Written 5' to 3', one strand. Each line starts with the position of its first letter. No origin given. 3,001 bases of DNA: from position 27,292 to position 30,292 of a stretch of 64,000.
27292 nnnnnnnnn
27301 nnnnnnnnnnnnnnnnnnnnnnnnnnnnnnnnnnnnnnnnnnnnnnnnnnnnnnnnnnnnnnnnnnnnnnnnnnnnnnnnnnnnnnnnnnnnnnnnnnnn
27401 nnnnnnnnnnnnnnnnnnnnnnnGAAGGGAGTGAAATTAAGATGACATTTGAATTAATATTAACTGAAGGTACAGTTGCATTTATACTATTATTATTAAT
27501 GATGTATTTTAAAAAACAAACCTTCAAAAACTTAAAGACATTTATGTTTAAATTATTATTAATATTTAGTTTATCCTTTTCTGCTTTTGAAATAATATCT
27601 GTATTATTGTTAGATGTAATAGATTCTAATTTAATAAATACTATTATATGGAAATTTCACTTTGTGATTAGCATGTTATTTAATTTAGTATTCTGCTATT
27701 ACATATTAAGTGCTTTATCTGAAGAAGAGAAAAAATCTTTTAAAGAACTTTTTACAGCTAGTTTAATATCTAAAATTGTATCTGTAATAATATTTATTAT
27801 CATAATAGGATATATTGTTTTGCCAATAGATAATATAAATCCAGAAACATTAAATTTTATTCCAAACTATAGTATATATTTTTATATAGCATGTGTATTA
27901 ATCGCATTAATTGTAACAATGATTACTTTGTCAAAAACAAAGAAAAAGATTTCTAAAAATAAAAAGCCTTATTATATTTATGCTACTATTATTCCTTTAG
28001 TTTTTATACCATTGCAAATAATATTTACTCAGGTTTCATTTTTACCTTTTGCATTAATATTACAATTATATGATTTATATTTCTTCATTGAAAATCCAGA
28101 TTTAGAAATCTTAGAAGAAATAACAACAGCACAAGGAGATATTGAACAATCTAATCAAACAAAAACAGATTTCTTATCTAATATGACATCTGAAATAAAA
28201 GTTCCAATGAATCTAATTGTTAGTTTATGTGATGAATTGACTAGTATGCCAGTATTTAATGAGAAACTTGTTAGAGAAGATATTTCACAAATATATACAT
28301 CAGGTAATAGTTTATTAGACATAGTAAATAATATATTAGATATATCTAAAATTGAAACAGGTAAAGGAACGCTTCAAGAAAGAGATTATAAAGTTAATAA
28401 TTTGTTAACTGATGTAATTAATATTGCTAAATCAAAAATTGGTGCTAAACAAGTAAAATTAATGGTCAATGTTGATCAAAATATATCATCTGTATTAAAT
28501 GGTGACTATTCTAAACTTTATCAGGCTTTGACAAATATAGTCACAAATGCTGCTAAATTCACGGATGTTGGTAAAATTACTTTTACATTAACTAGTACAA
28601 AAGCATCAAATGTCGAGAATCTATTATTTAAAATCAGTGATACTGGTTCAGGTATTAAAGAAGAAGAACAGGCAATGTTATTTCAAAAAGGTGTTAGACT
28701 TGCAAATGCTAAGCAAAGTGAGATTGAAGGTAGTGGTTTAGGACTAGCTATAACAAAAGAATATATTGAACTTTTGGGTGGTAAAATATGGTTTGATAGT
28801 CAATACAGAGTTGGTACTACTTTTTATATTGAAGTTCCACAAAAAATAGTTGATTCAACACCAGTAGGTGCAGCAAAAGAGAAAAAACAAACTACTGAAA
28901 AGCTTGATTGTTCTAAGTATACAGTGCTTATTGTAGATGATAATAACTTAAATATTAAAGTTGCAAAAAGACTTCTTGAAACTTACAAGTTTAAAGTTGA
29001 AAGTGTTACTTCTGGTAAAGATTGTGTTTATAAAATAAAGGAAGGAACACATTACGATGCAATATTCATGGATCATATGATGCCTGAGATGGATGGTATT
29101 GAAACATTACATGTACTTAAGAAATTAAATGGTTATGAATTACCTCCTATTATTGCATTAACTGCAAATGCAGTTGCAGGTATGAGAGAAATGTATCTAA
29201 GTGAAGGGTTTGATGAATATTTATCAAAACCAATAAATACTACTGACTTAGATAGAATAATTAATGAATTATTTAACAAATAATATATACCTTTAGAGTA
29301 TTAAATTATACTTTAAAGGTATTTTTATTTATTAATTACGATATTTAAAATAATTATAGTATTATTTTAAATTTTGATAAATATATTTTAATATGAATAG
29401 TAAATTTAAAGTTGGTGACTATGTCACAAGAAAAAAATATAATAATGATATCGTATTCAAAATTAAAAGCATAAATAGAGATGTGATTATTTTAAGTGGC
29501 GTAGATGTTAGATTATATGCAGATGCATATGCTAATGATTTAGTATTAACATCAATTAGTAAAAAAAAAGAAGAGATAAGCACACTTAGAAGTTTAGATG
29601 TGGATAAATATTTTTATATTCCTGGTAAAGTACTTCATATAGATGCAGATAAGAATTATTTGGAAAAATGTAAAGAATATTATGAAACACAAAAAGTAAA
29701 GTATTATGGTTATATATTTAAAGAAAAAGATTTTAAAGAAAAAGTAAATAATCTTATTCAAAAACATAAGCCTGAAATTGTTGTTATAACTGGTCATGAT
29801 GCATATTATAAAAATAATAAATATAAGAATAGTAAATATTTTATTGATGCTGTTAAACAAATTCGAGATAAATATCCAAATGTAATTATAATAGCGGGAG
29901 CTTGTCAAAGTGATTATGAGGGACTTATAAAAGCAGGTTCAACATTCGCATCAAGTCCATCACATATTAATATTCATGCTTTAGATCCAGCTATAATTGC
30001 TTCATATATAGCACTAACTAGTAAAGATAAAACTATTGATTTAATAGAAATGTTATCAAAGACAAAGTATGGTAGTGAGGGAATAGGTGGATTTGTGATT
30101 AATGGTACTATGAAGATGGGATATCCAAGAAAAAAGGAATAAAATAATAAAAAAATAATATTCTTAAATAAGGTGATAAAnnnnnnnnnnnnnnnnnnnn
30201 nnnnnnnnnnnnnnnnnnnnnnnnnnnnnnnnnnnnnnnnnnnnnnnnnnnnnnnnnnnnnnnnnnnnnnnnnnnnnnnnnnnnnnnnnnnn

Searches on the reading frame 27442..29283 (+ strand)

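Call 7: search_protein_families(library=pfam, proteins=[window:27442-29283:+], max_evalue=0.01)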
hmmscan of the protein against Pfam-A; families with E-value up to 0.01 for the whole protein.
window:27442-29283:+ (613 aa): 3 families
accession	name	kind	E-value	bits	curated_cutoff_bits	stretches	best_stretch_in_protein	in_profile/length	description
PF02518.31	HATPase_c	-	5.8e-25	88.3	26.4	1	354-468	1-110/111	Histidine kinase-, DNA gyrase B-, and HSP90-like ATPase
PF00072.30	Response_reg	-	1.5e-23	83.5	30.2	1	495-607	1-110/111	Response regulator receiver domain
PF00512.31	HisKA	-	4.1e-09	36.8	26.9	1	241-307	2-66/66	His Kinase A (phospho-acceptor) domain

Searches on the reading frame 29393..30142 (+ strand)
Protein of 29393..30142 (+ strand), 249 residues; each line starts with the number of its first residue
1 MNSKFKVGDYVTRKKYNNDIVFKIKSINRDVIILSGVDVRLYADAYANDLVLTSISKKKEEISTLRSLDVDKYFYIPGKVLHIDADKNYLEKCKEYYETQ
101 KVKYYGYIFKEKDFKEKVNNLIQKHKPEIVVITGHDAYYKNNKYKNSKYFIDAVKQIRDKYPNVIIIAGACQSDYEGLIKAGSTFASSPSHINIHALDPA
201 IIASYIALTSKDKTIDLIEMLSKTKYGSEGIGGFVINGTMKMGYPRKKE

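Call 7: search_protein_families(library=pfam, proteins=[window:29393-30142:+], max_evalue=0.01)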
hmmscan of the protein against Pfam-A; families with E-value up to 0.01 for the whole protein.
window:29393-30142:+ (249 aa): 2 families
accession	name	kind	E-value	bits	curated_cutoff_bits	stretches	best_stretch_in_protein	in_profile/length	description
PF05582.17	Peptidase_U57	-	1.5e-77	261.1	25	2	63-245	88-280/280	YabG peptidase U57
PF14639.11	YqgF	-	0.0058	16.9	35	0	110-136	47-73/150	Holliday-junction resolvase-like of SPT6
